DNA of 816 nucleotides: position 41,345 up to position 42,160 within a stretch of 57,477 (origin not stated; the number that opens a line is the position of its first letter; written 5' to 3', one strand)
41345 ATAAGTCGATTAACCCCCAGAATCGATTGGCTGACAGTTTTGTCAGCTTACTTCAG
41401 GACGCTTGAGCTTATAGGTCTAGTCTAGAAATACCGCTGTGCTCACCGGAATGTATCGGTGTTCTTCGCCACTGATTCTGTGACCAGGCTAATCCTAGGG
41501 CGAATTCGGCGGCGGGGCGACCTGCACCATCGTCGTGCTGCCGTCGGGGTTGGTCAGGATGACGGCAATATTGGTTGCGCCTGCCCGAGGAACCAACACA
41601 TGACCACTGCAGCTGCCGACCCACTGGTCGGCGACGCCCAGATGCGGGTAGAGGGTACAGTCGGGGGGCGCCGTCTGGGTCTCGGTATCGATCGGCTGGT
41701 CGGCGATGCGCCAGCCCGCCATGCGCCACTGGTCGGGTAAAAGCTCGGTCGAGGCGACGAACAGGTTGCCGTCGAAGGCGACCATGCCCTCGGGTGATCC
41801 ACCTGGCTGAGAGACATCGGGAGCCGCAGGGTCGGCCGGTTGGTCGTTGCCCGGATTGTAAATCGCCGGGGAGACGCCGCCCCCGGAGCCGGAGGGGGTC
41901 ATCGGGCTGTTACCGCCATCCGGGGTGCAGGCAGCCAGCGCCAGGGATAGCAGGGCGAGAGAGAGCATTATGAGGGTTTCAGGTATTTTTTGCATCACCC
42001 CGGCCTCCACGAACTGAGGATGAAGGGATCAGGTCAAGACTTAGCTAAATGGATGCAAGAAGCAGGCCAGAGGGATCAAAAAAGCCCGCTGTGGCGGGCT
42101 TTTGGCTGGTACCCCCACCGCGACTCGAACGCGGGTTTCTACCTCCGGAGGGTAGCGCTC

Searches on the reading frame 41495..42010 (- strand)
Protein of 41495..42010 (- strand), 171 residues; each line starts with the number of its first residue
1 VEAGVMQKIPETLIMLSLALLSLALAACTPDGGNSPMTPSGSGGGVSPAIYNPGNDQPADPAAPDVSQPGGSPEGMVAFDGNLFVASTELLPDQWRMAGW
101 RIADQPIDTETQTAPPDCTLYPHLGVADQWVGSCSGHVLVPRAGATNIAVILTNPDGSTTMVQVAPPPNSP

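Call 6: search_protein_families(library=pfam, proteins=[window:41495-42010:-])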
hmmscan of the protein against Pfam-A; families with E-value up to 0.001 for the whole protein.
window:41495-42010:- (171 aa): 0 families

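Call 41: search_protein_families(library=pfam, proteins=[window:41495-42010:-], max_evalue=1)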
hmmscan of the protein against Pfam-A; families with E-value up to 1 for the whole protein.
window:41495-42010:- (171 aa): 2 families
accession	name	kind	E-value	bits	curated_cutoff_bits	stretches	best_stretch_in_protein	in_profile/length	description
PF08428.16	Rib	-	0.13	13.4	27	1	141-164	47-70/76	Rib domain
PF08194.17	DIM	-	0.14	12.8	20.8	1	14-34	4-25/36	DIM protein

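Call 42: search_protein_families(library=ncbifam, proteins=[window:41495-42010:-], max_evalue=0.01)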
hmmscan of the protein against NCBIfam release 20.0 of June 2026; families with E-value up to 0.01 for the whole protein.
window:41495-42010:- (171 aa): 0 families
